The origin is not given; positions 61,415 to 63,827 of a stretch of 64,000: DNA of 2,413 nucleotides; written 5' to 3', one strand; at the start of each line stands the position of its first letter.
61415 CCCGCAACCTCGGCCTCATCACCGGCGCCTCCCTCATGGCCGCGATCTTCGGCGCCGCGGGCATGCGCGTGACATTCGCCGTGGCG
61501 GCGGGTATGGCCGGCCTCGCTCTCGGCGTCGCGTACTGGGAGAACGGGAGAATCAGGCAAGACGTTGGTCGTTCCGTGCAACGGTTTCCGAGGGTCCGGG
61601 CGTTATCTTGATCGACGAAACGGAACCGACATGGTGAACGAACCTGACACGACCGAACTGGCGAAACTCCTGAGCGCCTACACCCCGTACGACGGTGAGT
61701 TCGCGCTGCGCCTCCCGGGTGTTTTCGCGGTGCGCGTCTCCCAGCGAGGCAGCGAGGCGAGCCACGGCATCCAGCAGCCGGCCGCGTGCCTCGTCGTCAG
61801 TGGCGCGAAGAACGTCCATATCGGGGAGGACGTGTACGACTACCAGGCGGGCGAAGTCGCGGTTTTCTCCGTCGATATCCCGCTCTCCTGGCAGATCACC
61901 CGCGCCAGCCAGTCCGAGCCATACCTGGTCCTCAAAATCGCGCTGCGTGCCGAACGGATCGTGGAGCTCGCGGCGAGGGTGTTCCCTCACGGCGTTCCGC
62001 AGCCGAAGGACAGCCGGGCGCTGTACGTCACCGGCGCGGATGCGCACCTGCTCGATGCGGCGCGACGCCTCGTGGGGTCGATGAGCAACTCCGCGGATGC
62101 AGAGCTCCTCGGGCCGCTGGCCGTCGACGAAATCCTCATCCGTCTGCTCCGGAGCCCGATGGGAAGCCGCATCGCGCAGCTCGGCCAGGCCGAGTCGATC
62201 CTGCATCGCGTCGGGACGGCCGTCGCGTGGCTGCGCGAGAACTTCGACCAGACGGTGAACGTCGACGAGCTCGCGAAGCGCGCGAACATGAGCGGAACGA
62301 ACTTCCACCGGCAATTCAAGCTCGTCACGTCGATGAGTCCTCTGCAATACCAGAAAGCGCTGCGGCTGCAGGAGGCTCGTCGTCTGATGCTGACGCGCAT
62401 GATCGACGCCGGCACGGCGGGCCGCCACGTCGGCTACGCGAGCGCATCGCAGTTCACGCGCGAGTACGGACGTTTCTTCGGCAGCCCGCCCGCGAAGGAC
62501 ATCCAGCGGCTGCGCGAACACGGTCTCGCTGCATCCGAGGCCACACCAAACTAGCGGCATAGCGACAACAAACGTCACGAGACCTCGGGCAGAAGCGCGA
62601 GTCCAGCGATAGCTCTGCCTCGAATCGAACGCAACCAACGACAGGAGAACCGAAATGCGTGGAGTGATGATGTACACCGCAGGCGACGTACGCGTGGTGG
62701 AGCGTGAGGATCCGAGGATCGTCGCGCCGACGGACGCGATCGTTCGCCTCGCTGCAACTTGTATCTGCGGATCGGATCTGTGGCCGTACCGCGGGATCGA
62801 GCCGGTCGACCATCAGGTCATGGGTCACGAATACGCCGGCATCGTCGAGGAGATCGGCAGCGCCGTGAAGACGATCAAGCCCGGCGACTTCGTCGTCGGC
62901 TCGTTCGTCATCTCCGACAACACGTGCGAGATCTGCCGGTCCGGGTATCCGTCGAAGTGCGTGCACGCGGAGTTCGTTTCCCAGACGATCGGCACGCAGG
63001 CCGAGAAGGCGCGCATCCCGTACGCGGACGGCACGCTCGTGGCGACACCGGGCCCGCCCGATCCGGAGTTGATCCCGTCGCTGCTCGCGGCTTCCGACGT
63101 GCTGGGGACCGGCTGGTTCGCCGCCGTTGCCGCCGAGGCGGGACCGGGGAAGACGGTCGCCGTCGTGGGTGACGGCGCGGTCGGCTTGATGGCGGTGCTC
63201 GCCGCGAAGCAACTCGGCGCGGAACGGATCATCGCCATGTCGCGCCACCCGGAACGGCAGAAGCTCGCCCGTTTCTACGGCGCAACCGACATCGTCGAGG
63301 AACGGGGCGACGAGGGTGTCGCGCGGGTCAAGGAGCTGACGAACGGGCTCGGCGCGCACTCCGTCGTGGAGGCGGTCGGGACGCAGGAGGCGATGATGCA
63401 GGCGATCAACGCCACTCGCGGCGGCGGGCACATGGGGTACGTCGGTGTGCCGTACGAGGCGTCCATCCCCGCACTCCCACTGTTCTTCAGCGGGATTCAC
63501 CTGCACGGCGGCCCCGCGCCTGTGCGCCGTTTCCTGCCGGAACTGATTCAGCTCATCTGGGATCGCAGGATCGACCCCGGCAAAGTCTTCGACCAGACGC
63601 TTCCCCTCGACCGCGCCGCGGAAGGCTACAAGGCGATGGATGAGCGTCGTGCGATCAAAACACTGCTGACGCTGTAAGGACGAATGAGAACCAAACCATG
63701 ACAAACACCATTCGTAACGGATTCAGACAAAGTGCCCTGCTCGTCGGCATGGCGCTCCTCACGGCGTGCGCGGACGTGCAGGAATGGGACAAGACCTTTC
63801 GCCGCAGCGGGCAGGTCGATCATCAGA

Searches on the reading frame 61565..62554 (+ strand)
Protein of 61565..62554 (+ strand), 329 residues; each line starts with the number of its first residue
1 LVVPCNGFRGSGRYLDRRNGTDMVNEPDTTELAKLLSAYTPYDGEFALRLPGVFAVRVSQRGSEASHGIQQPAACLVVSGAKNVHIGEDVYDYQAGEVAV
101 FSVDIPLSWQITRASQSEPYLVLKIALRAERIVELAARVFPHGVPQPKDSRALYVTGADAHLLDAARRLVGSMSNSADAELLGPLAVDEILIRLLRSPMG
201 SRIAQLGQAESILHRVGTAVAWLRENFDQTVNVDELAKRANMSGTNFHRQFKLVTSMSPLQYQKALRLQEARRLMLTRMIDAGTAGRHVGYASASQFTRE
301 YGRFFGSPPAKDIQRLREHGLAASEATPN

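Call 60: search_protein_families(library=pfam, proteins=[window:61565-62554:+], max_evalue=0.001)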
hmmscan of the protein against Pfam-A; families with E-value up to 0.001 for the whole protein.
window:61565-62554:+ (329 aa): 3 families
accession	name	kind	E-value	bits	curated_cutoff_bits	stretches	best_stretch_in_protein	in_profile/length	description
PF06719.19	AraC_N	-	1.9e-39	135.1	24.2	1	50-201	2-149/150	AraC-type transcriptional regulator N-terminus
PF12833.13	HTH_18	-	2.5e-16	60.2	33.6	1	236-311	1-76/80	Helix-turn-helix domain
PF00165.29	HTH_AraC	-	5.2e-11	42.8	26.6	1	223-263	1-41/42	Bacterial regulatory helix-turn-helix proteins, AraC family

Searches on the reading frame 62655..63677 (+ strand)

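Call 60: search_protein_families(library=pfam, proteins=[window:62655-63677:+], max_evalue=0.001)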
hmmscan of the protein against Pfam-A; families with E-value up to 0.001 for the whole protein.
window:62655-63677:+ (340 aa): 4 families
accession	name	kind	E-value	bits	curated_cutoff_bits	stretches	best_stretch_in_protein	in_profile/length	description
PF00107.32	ADH_zinc_N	-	9.1e-24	84.3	31.8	1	175-287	1-113/129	Zinc-binding dehydrogenase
PF08240.17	ADH_N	-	4.2e-17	62.7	23.5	1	25-124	2-97/104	Alcohol dehydrogenase GroES-like domain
PF16912.11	Glu_dehyd_C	-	9e-06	25.7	34.9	1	166-269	32-135/211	Glucose dehydrogenase C-terminus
PF13602.12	ADH_zinc_N_2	-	0.00068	21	27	0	209-333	2-128/134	Zinc-binding dehydrogenase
